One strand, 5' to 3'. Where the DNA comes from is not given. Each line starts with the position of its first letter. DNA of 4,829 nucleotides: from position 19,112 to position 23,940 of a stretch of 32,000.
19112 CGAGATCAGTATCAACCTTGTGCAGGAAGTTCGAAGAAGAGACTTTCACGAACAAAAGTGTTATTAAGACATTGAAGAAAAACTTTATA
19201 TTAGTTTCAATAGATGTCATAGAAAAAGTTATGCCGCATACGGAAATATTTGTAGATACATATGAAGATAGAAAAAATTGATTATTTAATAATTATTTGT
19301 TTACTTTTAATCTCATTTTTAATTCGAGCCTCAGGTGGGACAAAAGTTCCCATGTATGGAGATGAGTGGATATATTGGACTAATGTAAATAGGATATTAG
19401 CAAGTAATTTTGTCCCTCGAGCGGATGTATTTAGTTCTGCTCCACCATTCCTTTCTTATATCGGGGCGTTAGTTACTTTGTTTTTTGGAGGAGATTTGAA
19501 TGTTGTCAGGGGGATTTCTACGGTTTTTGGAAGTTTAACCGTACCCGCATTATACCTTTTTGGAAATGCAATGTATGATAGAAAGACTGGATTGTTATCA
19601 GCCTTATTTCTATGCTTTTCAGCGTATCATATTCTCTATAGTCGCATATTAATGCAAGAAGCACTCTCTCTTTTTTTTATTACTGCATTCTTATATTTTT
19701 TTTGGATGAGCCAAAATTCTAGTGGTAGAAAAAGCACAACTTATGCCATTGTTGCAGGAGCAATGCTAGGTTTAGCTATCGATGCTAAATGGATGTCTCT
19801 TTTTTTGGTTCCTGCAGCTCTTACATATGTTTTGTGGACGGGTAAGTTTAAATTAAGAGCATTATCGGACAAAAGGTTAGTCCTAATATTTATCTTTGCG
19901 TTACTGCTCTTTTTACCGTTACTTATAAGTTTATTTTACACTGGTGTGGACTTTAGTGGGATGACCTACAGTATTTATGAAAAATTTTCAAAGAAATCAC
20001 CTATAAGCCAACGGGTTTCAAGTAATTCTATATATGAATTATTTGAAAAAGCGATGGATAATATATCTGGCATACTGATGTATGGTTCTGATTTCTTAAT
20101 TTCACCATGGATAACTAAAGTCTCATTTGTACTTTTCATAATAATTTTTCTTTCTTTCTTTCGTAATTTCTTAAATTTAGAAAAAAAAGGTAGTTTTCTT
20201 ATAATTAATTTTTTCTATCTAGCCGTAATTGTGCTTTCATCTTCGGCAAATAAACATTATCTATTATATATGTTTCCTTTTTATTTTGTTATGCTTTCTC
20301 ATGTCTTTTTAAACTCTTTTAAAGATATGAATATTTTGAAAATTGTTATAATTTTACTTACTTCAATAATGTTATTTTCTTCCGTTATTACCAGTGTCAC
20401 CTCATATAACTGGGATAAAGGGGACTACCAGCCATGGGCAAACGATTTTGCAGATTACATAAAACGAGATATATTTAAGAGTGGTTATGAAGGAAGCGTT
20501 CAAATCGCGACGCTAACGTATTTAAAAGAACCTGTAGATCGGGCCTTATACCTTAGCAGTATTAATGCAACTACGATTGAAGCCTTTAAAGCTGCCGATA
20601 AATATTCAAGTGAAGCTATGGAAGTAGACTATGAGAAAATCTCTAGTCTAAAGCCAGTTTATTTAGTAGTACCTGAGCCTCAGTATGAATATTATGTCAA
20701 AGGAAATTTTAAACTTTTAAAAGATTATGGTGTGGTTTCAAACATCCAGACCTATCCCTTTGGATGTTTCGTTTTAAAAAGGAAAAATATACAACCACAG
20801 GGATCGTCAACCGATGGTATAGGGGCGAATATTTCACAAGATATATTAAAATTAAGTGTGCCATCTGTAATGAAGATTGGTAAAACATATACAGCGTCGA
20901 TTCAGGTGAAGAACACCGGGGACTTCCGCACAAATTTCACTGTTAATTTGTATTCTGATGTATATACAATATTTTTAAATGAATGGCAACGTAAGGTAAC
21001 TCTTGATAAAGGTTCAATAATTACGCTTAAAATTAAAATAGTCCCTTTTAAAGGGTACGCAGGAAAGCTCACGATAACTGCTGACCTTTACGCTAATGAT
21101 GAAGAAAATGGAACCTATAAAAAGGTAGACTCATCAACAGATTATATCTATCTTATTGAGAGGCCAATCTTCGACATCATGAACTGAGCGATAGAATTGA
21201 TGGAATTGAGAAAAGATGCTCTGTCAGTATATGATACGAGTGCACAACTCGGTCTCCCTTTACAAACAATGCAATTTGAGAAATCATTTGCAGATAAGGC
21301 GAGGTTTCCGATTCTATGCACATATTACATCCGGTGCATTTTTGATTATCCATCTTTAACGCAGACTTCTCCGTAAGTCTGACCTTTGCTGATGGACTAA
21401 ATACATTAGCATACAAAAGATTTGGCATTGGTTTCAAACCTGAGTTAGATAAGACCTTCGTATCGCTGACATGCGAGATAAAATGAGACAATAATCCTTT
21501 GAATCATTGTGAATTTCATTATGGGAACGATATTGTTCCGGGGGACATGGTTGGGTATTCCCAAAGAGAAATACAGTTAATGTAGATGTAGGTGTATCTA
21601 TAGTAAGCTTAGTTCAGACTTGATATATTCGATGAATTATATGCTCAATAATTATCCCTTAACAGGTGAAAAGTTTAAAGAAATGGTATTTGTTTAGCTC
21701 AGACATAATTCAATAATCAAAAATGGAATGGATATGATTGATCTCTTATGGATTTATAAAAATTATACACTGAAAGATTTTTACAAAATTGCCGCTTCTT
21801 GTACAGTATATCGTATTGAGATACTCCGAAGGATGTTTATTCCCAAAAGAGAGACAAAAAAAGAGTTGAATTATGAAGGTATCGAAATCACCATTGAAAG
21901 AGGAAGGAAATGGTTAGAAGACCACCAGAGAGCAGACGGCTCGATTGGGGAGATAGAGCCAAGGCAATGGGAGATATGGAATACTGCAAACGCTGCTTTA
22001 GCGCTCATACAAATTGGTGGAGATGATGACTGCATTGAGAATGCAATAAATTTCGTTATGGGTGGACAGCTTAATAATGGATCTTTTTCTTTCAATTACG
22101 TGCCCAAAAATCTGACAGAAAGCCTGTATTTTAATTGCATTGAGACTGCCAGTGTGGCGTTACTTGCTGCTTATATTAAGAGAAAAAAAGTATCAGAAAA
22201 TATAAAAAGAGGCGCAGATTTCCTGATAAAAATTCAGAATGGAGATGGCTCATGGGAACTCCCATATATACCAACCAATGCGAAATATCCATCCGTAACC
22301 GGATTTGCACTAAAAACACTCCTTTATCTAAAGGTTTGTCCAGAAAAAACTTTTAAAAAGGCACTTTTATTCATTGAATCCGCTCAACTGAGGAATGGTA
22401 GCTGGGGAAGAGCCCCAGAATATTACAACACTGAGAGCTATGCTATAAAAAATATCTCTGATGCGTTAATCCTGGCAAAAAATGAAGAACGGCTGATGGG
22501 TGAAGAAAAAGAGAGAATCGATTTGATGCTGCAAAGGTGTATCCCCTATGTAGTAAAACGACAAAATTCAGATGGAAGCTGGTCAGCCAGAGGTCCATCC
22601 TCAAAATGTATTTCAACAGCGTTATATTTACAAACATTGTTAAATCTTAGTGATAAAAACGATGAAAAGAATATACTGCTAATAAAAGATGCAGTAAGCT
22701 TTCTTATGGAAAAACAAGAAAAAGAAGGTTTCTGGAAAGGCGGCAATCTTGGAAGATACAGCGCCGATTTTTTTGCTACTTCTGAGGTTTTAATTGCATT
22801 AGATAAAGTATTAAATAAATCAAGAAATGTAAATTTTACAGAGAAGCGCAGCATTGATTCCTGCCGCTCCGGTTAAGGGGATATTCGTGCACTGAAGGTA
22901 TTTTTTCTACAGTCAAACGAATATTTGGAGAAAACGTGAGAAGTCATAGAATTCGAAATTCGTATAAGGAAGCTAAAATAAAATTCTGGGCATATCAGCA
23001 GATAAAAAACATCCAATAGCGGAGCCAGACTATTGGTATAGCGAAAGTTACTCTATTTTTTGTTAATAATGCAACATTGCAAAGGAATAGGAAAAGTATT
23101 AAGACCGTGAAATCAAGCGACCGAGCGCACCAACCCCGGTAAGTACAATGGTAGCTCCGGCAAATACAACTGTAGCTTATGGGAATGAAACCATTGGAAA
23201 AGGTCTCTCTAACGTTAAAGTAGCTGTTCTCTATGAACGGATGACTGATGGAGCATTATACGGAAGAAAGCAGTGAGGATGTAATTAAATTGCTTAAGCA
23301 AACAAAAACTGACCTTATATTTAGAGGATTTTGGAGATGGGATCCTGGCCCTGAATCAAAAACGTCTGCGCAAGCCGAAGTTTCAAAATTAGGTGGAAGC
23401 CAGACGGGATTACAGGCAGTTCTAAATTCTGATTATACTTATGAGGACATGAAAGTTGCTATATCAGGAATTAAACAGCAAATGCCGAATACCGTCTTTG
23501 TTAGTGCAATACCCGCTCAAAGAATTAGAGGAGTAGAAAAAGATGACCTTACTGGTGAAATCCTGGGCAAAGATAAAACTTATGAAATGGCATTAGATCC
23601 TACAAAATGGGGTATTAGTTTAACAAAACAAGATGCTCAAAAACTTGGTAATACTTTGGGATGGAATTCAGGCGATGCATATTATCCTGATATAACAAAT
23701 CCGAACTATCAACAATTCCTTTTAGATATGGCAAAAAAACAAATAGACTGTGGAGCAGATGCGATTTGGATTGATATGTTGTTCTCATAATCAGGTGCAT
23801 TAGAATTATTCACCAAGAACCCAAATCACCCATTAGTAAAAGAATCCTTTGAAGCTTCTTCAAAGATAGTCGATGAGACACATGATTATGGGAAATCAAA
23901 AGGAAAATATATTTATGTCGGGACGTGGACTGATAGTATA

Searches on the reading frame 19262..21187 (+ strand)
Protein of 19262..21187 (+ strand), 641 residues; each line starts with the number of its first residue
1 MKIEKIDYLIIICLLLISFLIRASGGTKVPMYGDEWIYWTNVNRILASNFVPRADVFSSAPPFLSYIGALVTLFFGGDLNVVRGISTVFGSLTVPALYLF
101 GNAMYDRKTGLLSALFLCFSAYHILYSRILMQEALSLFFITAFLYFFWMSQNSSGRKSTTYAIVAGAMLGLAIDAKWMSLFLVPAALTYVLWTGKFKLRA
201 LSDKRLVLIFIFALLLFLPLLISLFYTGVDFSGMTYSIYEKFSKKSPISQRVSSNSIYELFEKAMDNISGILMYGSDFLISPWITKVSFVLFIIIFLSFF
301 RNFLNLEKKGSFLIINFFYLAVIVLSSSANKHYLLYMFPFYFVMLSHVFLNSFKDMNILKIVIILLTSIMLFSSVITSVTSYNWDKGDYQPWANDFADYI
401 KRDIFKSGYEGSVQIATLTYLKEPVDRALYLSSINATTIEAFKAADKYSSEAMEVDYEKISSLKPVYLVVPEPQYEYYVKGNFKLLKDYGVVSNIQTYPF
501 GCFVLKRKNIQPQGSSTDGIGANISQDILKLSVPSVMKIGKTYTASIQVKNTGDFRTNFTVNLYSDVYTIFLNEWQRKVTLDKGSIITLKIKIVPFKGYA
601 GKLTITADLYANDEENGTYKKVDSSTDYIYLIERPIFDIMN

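Call 4: search_protein_families(library=pfam, proteins=[window:19262-21187:+], max_evalue=0.01)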
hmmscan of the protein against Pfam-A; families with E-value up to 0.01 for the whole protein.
window:19262-21187:+ (641 aa): 2 families
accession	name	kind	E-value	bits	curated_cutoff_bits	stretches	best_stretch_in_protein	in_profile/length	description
PF13231.12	PMT_2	-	3.3e-15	57.1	26.1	1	60-222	2-159/160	Dolichyl-phosphate-mannose-protein mannosyltransferase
PF02366.24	PMT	-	3.6e-12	46.8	22.7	1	80-231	83-241/245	Dolichyl-phosphate-mannose-protein mannosyltransferase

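Call 7: search_protein_families(library=ncbifam, proteins=[window:19262-21187:+], max_evalue=0.001)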
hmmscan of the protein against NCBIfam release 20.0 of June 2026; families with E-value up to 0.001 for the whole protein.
window:19262-21187:+ (641 aa): 2 families
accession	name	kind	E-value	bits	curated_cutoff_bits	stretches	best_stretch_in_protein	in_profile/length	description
TIGR04154.1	archaeo_STT3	subfamily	1e-06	27.4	450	1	61-239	70-272/831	oligosaccharyl transferase, archaeosortase A system-associated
TIGR03663.1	TIGR03663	subfamily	9.1e-06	24.9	126.25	1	62-353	53-313/435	flippase activity-associated protein Agl23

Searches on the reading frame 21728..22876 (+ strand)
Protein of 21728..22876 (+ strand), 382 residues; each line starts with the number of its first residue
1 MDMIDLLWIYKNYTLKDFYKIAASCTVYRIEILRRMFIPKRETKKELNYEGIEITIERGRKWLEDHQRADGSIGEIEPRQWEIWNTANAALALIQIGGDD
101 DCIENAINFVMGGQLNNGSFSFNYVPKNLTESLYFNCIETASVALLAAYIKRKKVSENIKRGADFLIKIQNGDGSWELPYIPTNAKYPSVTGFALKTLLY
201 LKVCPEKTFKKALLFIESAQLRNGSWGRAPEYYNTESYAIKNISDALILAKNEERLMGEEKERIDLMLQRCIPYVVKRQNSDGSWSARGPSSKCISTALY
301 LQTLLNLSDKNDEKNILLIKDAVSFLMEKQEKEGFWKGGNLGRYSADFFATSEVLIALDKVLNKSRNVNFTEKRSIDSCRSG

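Call 7: search_protein_families(library=ncbifam, proteins=[window:21728-22876:+], max_evalue=0.001)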
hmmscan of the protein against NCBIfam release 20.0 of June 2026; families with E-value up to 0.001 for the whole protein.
window:21728-22876:+ (382 aa): 5 families
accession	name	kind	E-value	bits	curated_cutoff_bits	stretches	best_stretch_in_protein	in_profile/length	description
TIGR01787.1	squalene_cyclas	subfamily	9.3e-22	77.4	322.7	1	140-289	441-591/622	squalene/oxidosqualene cyclases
TIGR01507.1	hopene_cyclase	equivalog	1.5e-17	63.3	431.1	2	142-300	460-615/640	squalene--hopene cyclase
TIGR03463.1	osq_cycl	subfamily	3.7e-11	42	851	1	128-288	443-605/634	2,3-oxidosqualene cyclase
NF053823.1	SCO2321_fam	equivalog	2.2e-10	40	300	0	72-191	36-154/405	SCO2321 family membrane protein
TIGR04277.1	squa_tetra_cyc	equivalog_domain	0.0001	21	500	0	267-336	458-524/624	tetrahymanol synthase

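Call 8: search_protein_families(library=pfam, proteins=[window:21728-22876:+], max_evalue=0.01)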
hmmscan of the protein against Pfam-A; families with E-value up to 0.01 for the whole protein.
window:21728-22876:+ (382 aa): 5 families
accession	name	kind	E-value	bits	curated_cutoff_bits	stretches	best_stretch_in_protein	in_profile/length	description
PF13243.12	SQHop_cyclase_C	-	1.7e-17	63.9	26.1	2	146-288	148-287/319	Squalene-hopene cyclase C-terminal domain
PF13249.12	SQHop_cyclase_N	-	5.7e-09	36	26.2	0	133-179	22-67/291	Squalene-hopene cyclase N-terminal domain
PF00432.27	Prenyltrans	-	3.8e-06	27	26.5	1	141-335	37-216/304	Prenyltransferase alpha-alpha toroid domain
PF07678.20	TED_complement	-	5.5e-06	26.1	22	0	269-337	66-134/312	A-macroglobulin TED domain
PF09492.16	Pec_lyase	-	0.0025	17.6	22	0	150-193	55-97/292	Pectic acid lyase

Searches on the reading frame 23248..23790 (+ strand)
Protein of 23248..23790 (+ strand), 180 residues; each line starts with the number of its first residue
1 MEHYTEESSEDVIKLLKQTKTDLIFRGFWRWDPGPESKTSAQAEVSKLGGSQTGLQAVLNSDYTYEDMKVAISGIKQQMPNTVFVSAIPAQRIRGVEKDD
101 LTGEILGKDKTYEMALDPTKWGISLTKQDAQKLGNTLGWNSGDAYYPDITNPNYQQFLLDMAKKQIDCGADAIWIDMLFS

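Call 8: search_protein_families(library=pfam, proteins=[window:23248-23790:+], max_evalue=0.01)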
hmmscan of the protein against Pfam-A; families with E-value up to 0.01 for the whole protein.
window:23248-23790:+ (180 aa): 2 families
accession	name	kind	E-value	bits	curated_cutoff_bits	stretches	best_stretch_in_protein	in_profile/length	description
PF01055.32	Glyco_hydro_31_2nd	-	4.9e-05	23.2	23.5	1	111-177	92-156/328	Glycosyl hydrolases family 31 TIM-barrel domain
PF11774.14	Lsr2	-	0.0051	16.8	29.6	0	98-137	10-47/58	Lsr2 dimerization domain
